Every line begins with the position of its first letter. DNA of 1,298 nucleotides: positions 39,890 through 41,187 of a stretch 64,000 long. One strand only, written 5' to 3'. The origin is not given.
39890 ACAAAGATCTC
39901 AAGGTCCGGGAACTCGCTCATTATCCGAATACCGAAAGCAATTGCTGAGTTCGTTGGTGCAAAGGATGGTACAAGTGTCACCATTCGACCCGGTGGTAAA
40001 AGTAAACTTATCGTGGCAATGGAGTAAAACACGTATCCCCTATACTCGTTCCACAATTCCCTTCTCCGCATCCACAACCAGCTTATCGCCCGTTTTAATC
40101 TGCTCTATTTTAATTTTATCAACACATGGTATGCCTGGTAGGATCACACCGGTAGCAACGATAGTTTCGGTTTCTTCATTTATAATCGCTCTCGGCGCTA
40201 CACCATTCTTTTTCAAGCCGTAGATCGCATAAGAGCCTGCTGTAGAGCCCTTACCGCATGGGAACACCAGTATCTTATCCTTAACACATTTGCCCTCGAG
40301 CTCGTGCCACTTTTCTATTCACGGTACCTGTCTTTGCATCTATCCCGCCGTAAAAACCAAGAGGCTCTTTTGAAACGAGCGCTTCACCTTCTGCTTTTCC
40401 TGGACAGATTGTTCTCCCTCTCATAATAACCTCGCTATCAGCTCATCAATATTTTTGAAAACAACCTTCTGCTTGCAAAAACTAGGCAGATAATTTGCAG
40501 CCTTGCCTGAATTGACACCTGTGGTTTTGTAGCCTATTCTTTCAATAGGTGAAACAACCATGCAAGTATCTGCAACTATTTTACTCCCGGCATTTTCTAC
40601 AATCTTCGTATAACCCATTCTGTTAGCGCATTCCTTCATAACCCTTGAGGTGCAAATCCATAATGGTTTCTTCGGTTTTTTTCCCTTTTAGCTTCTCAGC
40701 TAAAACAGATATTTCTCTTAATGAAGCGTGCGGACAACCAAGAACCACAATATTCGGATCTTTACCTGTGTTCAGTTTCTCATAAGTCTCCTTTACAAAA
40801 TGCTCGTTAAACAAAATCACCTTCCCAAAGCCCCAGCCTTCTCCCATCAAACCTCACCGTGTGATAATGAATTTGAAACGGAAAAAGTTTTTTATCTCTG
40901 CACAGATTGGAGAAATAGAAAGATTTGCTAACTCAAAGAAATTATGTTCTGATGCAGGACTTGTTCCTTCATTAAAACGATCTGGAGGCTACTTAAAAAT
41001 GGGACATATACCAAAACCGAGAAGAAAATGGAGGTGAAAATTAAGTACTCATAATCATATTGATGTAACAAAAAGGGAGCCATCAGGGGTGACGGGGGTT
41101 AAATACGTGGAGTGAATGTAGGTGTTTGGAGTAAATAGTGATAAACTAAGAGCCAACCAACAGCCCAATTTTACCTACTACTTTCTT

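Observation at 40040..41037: Decayed phosphomevalonate dehydratase (AcnX, DUF521/DUF126) locus abutting an IS110-family transposase remnant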

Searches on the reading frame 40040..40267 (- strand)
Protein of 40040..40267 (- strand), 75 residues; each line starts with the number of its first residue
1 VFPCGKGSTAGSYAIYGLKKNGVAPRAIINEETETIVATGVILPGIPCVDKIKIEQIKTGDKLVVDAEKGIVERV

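Call 3: search_protein_families(library=pfam, proteins=[window:40040-40267:-], max_evalue=0.1)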
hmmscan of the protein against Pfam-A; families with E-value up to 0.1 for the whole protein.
window:40040-40267:- (75 aa): 1 family
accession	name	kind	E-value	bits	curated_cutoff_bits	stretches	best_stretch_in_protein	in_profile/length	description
PF01989.23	AcnX_swivel_put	-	1.1e-16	60.8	27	1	1-49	32-80/80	Aconitase X swivel domain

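Call 4: search_protein_families(library=ncbifam, proteins=[window:40040-40267:-], max_evalue=0.1)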
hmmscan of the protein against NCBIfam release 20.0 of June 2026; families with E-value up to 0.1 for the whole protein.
window:40040-40267:- (75 aa): 6 families
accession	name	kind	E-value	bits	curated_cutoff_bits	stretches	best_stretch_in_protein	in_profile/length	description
NF003046.0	PRK03955.1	equivalog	3.2e-29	101.5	163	1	1-73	56-128/132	DUF126 domain-containing protein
NF051439.1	C3LHypDHLhpIPSEAE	equivalog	1.8e-05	23.4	700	1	1-43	50-92/555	cis-3-hydroxy-L-proline dehydratase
TIGR02084.1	leud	equivalog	0.0046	16.6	245.85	1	12-74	64-125/156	3-isopropylmalate dehydratase small subunit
NF003295.0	PRK04293.1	equivalog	0.0077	15.2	368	1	10-74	41-105/337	adenylosuccinate synthetase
TIGR02087.1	LEUD_arch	subfamily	0.0079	16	108.95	1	5-73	58-124/157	LeuD/DmdB family oxidoreductase small subunit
NF010629.0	PRK14023.1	equivalog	0.011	15.6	229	1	5-74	60-127/166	homoaconitate hydratase small subunit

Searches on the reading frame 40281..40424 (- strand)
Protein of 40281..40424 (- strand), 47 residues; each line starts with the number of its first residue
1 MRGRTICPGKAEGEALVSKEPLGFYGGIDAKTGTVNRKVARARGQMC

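Call 3: search_protein_families(library=pfam, proteins=[window:40281-40424:-], max_evalue=0.1)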
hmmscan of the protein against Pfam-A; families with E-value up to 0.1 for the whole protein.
window:40281-40424:- (47 aa): 0 families

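Call 4: search_protein_families(library=ncbifam, proteins=[window:40281-40424:-], max_evalue=0.1)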
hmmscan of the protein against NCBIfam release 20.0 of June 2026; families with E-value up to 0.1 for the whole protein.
window:40281-40424:- (47 aa): 2 families
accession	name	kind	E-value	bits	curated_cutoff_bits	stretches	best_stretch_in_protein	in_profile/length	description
NF003046.0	PRK03955.1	equivalog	8.4e-09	35.4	163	1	1-44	4-47/132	DUF126 domain-containing protein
NF051439.1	C3LHypDHLhpIPSEAE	equivalog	3e-05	22.6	700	1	5-41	2-38/555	cis-3-hydroxy-L-proline dehydratase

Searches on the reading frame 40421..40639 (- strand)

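Call 3: search_protein_families(library=pfam, proteins=[window:40421-40639:-], max_evalue=0.1)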
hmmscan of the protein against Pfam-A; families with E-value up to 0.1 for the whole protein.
window:40421-40639:- (72 aa): 2 families
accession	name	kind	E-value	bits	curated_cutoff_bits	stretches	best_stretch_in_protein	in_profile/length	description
PF04412.18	AcnX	-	3.6e-19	69.2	31.5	1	2-68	333-399/400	Aconitase X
PF15421.11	Polysacc_deac_3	-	0.091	11.7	28.5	1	15-68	102-155/439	Putative polysaccharide deacetylase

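Call 4: search_protein_families(library=ncbifam, proteins=[window:40421-40639:-], max_evalue=0.1)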
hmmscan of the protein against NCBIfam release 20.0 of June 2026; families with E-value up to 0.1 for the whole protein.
window:40421-40639:- (72 aa): 1 family
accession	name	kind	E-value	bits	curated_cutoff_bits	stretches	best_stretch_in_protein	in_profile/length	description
NF051439.1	C3LHypDHLhpIPSEAE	equivalog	8.2e-06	24.5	700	1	4-68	474-540/555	cis-3-hydroxy-L-proline dehydratase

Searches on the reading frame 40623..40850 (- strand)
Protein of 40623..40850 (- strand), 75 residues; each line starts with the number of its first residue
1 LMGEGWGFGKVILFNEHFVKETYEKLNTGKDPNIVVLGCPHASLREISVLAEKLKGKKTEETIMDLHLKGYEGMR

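Call 3: search_protein_families(library=pfam, proteins=[window:40623-40850:-], max_evalue=0.1)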
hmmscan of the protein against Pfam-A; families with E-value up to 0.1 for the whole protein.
window:40623-40850:- (75 aa): 1 family
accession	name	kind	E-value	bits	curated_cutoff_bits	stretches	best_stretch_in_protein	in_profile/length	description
PF04412.18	AcnX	-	3.9e-09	36.1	31.5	1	13-61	270-320/400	Aconitase X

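Call 4: search_protein_families(library=ncbifam, proteins=[window:40623-40850:-], max_evalue=0.1)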
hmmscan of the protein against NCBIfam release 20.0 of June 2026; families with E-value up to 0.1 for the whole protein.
window:40623-40850:- (75 aa): 1 family
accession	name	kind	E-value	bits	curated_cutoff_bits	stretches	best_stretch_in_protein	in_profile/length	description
NF051439.1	C3LHypDHLhpIPSEAE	equivalog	8.2e-06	24.5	700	1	19-64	416-462/555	cis-3-hydroxy-L-proline dehydratase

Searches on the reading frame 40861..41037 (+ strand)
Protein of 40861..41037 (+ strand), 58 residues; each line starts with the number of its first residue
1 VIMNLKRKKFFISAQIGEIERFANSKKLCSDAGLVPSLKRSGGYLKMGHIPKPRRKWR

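Call 3: search_protein_families(library=pfam, proteins=[window:40861-41037:+], max_evalue=0.1)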
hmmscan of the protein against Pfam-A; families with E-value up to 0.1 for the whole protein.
window:40861-41037:+ (58 aa): 1 family
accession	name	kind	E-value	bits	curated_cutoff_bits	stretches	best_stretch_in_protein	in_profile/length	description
PF02371.22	Transposase_20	-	4e-06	27.6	21.3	1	12-52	18-58/87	Transposase IS116/IS110/IS902 family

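Call 4: search_protein_families(library=ncbifam, proteins=[window:40861-41037:+], max_evalue=0.1)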
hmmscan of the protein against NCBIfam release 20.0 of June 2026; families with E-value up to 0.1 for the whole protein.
window:40861-41037:+ (58 aa): 1 family
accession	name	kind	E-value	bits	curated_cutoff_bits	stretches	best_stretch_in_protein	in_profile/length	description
NF033542.1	transpos_IS110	equivalog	1.9e-06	27.3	140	1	12-54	236-279/343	IS110 family RNA-guided transposase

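Call 27: find_homologous_proteins(query=window:40876-41034:+, max_evalue=0.01)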
Query seq(53 aa) (53 aa): 1 proteins with E <= 0.01 among 1 candidates.
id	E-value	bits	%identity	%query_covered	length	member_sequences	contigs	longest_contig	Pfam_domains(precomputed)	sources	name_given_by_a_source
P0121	4.4e-28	113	100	100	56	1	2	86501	PF02371.23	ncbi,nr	ncbi:MAG: transposase [Candidatus Thermoplasmatota archaeon]|nr:transposase [Candidatus Thermoplasma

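Call 28: find_encoding_contigs(protein=P0121, flank=10000, max_places=10)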
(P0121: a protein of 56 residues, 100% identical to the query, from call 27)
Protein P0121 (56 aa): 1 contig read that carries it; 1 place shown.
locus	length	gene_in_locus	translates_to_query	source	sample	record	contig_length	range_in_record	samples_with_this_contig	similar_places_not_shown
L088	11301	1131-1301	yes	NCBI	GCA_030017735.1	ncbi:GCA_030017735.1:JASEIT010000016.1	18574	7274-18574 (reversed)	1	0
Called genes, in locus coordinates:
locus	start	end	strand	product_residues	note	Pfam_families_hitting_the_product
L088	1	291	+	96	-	PF04014:MazE_antitoxin (weak)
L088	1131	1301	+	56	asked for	PF02371:Transposase_20 (weak)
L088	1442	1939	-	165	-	PF00571:CBS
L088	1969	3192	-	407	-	PF00999:Na_H_Exchanger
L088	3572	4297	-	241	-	PF00702:Hydrolase, PF13419:HAD_2, PF13242:Hydrolase_like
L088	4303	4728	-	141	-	-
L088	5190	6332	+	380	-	PF13191:AAA_16 (weak), PF09848:SLFN-g3_helicase (weak), PF13401:AAA_22, PF22703:Cdc6_lid, PF09079:WHD_Cdc6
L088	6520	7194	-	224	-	PF01902:Diphthami_syn_2_N, PF28410:Diphthami_syn_2_C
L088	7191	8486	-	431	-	PF01979:Amidohydro_1, PF07969:Amidohydro_3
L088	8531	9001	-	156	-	PF06695:Sm_multidrug_ex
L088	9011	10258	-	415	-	PF01979:Amidohydro_1, PF07969:Amidohydro_3 (faint), PF12890:DHOase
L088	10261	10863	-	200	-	PF01871:AMMECR1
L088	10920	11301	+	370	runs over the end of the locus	PF00155:Aminotran_1_2, PF01041:DegT_DnrJ_EryC1 (weak)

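Call 45: search_protein_representatives(protein=P0121)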
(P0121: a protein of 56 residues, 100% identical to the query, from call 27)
Query: 56 residues. Proteins with E-value up to 0.001 (for the whole library): 74; up to 1e-10: 1; up to 1e-30: 0. The best 74 are listed.
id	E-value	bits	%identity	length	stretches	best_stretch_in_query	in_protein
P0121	1.1e-30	119.4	100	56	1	1-56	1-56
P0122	5.9e-07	45.2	64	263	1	10-51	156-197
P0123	6.3e-07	45.1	35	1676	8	4-38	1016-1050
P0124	2.2e-06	43.4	52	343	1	9-52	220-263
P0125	7.6e-06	41.7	53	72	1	10-52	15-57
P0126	9.8e-06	41.4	52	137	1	8-55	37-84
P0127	1.1e-05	41.2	53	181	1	9-55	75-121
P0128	1.1e-05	41.2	60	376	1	10-54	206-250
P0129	1.9e-05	40.5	50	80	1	9-50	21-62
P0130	2.8e-05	39.9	57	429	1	9-54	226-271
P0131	3.4e-05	39.7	53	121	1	9-51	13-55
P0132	3.8e-05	39.5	58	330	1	8-50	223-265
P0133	5.3e-05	39.1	44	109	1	8-55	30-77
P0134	5.7e-05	39.0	63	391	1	11-53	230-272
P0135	5.8e-05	39.0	51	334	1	9-55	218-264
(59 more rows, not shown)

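Call 74: list_cluster_members(proteins=[P0121, P0196, P0197, P0199])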
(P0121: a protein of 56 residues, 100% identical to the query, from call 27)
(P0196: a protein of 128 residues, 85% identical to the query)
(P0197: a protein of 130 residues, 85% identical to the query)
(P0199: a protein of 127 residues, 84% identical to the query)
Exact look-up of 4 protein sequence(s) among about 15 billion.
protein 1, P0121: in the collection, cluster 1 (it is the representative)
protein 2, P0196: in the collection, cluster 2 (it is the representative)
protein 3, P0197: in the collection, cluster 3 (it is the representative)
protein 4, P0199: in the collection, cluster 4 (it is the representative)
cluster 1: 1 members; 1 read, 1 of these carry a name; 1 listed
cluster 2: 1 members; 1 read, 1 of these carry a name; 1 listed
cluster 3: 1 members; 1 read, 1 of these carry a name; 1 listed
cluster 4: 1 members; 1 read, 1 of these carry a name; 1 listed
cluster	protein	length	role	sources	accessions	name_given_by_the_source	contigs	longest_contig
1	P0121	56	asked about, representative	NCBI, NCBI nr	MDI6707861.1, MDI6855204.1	MAG: transposase [Candidatus Thermoplasmatota archaeon] | transposase [Candidatus Thermoplasmatota archaeon]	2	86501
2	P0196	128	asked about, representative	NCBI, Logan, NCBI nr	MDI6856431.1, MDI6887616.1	MAG: DUF126 domain-containing protein [Candidatus Thermoplasmatota archaeon] | DUF126 domain-containing protein [Candidatus Thermoplasmatota archaeon]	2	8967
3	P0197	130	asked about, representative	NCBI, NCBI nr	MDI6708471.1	MAG: DUF126 domain-containing protein [Candidatus Thermoplasmatota archaeon] | DUF126 domain-containing protein [Candidatus Thermoplasmatota archaeon]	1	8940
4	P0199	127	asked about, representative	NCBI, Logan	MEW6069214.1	MAG: DUF126 domain-containing protein [Candidatus Thermoplasmatota archaeon]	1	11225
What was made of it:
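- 40888..41025 (+): Internal fragment of an IS110-family transposase gene (about residues 219-272 of a ~340-aa protein, part of the Transposase_20 domain). It lies inside the annotated 56-aa ORF 40867-41037. There is no DEDD domain, no element ends and no other piece in any frame. NCBI names it 'transposase' (calls 27, 74).
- On Functional archaeal mevalonate pathway in this organism: The accession series links it to the source assembly (call 74).
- The intact AcnXS is MDI6708471 (same block as the first) and MDI6856431 (same block as the second) (call 74).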
